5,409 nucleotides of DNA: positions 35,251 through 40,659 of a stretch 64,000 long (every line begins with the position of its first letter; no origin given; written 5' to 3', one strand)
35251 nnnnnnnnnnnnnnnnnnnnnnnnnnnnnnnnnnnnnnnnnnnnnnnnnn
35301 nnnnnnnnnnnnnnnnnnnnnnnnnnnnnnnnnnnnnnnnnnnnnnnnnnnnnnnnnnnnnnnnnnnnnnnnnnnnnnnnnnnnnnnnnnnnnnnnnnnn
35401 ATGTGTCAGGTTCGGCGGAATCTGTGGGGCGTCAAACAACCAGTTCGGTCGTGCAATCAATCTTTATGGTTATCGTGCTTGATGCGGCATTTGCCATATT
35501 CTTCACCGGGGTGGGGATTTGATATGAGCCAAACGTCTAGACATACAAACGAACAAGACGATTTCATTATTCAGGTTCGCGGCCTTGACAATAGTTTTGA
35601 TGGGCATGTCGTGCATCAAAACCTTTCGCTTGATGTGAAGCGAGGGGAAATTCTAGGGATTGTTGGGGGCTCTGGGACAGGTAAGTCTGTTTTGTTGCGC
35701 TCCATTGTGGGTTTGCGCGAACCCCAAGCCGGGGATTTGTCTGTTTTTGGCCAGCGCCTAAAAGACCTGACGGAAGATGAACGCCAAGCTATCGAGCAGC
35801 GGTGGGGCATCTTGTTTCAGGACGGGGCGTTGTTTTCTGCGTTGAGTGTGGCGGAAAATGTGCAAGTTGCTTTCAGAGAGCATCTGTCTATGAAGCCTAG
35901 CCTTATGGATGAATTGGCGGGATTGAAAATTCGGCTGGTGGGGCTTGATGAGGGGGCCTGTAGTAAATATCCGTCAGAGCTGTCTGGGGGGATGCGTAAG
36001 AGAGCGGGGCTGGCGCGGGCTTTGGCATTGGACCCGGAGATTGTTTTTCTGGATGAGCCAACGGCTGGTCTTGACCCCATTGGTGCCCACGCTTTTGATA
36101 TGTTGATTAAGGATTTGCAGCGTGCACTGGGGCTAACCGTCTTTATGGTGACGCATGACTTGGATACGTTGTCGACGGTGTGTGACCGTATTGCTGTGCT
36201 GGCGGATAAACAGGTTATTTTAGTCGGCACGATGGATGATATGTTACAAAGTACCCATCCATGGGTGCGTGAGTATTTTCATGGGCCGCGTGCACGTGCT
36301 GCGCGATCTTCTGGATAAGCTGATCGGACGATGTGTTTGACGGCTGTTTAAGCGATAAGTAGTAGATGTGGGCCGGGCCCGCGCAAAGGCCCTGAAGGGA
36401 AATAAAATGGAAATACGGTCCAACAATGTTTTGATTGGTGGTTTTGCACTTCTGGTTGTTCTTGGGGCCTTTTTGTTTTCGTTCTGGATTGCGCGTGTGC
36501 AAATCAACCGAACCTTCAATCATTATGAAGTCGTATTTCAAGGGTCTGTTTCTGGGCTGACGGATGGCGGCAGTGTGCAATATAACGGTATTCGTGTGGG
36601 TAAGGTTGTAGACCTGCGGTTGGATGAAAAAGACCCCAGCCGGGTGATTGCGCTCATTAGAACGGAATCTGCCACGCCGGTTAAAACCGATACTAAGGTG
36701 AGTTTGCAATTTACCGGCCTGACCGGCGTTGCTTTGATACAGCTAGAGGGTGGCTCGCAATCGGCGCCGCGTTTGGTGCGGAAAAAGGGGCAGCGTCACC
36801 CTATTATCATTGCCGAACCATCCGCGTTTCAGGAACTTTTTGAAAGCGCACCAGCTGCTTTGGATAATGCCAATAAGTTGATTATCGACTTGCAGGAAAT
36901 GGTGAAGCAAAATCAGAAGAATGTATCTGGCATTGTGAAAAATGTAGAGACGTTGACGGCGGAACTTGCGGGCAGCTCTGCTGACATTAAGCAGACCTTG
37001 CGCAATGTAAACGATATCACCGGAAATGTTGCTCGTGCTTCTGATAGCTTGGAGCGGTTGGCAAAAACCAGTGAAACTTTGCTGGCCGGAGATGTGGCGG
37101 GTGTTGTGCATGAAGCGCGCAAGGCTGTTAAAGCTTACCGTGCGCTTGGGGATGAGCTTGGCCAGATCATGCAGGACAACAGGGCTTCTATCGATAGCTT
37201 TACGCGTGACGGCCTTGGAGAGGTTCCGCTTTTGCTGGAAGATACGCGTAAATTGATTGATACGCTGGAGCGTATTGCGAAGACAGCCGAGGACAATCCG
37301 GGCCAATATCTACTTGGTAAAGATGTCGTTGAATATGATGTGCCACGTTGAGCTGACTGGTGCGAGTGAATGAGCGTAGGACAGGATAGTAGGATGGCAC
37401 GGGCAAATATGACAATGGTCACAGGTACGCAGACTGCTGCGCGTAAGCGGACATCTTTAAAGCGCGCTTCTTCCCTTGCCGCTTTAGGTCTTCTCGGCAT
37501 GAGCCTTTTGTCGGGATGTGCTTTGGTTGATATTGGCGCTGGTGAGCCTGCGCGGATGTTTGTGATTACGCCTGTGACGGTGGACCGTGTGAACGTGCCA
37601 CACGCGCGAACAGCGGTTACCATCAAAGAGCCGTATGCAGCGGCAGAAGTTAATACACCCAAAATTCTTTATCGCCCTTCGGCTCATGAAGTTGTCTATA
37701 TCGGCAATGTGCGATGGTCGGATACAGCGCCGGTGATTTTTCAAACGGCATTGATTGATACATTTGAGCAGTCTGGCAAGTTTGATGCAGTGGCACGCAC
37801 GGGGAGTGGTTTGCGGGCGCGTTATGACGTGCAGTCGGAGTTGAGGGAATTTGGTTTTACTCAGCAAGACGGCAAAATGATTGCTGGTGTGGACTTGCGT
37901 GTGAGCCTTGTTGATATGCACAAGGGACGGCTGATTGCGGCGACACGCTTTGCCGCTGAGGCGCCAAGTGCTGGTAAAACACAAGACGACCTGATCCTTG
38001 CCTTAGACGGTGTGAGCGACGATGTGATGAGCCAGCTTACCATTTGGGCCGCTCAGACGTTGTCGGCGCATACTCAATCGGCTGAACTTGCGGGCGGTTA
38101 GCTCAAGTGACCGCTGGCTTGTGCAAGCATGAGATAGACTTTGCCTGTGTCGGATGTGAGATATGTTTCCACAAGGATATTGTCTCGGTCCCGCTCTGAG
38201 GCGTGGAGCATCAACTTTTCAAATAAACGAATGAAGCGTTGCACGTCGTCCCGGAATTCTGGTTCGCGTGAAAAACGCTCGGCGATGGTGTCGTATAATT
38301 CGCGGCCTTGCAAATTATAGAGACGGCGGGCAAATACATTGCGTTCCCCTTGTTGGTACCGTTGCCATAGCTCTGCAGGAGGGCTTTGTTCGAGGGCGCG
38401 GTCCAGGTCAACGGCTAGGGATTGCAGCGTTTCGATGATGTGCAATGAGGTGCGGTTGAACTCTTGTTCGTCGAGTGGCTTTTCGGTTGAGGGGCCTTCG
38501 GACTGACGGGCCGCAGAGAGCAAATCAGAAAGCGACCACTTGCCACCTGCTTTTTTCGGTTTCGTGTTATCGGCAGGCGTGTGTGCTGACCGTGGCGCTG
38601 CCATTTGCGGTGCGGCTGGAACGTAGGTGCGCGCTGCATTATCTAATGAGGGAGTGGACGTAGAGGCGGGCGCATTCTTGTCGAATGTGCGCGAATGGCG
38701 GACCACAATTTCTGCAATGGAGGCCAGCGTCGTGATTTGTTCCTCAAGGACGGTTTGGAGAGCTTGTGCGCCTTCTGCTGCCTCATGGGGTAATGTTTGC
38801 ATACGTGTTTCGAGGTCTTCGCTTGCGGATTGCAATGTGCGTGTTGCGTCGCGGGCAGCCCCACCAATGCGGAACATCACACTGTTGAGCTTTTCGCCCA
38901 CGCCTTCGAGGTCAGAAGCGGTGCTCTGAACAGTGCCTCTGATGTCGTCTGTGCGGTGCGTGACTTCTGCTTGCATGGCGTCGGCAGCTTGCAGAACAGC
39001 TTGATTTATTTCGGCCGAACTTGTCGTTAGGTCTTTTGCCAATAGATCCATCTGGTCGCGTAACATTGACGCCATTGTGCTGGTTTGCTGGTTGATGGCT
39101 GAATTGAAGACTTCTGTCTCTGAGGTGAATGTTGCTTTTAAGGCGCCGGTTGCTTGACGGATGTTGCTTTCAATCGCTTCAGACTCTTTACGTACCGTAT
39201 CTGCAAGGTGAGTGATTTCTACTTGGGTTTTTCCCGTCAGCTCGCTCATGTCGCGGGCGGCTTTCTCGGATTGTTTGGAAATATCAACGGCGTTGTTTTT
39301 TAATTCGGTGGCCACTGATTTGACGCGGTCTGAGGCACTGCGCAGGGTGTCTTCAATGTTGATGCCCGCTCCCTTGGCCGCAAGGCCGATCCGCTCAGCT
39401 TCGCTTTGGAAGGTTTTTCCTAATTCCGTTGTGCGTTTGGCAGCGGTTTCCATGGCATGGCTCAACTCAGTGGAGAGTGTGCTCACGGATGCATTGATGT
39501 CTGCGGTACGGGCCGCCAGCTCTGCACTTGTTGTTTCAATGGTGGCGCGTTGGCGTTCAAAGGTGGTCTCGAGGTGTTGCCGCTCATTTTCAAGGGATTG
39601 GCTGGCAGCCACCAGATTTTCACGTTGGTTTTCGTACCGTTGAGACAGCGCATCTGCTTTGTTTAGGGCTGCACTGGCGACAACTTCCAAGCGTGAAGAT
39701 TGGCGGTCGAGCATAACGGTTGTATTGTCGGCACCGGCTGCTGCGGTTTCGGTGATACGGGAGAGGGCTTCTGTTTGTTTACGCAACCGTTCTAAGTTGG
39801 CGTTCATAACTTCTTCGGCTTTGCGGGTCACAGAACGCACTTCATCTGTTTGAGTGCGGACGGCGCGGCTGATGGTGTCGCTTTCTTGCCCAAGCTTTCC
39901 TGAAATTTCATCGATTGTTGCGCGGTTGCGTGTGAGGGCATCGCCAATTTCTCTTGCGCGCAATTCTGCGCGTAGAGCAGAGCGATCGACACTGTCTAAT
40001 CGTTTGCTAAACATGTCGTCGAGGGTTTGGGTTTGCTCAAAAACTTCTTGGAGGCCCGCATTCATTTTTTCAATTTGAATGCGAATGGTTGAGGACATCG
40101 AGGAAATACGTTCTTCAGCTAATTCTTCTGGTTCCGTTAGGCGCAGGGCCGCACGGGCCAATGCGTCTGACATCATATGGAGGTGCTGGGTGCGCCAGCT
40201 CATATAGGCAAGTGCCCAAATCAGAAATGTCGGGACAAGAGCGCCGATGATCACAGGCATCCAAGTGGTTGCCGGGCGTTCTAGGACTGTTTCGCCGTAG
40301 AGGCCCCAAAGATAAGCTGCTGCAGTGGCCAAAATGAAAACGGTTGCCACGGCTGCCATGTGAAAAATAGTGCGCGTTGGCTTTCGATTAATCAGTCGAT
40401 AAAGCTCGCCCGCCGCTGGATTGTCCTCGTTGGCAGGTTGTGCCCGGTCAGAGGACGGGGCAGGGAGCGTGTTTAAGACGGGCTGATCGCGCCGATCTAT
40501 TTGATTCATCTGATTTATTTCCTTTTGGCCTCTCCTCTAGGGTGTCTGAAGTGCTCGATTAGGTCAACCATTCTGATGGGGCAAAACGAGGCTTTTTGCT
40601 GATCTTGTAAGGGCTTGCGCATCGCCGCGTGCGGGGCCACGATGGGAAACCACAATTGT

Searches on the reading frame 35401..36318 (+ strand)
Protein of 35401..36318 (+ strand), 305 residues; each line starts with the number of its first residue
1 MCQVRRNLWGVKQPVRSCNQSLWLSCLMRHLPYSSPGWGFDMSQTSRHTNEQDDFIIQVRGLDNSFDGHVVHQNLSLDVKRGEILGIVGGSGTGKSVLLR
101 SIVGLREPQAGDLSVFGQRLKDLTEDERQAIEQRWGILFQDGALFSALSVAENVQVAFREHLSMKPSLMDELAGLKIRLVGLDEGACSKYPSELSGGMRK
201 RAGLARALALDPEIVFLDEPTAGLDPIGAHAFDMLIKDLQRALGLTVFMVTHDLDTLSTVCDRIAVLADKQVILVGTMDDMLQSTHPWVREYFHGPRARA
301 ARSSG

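Call 45: search_protein_families(library=pfam, proteins=[window:35401-36318:+], max_evalue=0.000001)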
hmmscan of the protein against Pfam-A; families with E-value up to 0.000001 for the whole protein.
window:35401-36318:+ (305 aa): 2 families
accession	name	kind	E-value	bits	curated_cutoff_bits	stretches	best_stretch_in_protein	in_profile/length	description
PF00005.33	ABC_tran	-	2.2e-31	109.7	25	1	73-222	2-137/137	ABC transporter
PF13304.12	AAA_21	-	7.3e-08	33.2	27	0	191-254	235-300/304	AAA domain, putative AbiEii toxin, Type IV TA system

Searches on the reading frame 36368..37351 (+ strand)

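Call 46: search_protein_families(library=pfam, proteins=[window:36368-37351:+], max_evalue=0.000001)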
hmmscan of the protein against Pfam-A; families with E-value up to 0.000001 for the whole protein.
window:36368-37351:+ (327 aa): 1 family
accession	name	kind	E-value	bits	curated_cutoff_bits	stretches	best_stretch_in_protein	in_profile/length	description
PF02470.25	MlaD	-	1.1e-13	51.7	25.1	1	52-129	2-81/81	MlaD protein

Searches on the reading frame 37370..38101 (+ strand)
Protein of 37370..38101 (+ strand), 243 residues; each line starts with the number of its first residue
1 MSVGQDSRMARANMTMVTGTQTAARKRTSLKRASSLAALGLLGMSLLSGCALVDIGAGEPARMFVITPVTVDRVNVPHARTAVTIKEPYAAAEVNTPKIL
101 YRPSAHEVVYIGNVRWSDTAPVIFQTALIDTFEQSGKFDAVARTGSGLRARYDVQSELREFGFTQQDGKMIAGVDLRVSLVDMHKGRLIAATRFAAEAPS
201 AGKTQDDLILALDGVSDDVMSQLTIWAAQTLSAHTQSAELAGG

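Call 46: search_protein_families(library=pfam, proteins=[window:37370-38101:+], max_evalue=0.000001)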
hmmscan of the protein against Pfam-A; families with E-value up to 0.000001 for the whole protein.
window:37370-38101:+ (243 aa): 1 family
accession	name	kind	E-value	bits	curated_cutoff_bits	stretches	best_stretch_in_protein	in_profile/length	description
PF03886.18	ABC_trans_aux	-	2e-15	57.2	26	1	77-220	14-157/161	ABC-type transport auxiliary lipoprotein component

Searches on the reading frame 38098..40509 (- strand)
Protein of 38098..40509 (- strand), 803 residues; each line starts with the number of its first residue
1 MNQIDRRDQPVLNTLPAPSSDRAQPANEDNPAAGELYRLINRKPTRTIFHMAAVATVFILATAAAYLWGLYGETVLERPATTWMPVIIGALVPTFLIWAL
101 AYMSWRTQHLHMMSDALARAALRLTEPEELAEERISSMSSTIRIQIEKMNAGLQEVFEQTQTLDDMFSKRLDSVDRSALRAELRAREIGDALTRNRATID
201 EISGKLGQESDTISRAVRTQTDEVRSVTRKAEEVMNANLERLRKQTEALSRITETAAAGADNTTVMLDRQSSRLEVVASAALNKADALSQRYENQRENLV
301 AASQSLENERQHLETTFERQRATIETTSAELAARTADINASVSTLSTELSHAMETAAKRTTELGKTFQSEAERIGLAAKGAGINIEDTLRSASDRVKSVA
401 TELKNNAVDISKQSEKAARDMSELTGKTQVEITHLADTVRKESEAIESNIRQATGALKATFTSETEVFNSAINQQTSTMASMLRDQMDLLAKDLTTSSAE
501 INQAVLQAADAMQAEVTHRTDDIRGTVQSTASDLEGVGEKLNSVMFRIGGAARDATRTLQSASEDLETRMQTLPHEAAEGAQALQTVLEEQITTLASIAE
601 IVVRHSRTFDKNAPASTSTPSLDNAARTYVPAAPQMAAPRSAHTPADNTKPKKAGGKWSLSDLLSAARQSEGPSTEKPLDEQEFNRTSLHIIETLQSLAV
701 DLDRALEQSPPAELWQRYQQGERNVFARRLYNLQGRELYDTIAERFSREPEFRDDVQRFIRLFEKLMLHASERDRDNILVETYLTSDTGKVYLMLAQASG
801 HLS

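Call 46: search_protein_families(library=pfam, proteins=[window:38098-40509:-], max_evalue=0.000001)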
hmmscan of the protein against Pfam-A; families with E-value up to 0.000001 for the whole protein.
window:38098-40509:- (803 aa): 1 family
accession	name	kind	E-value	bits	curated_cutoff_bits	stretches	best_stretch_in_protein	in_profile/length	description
PF01442.23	Apolipoprotein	-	3.6e-10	40.3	90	1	400-591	6-188/190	Apolipoprotein A1/A4/E domain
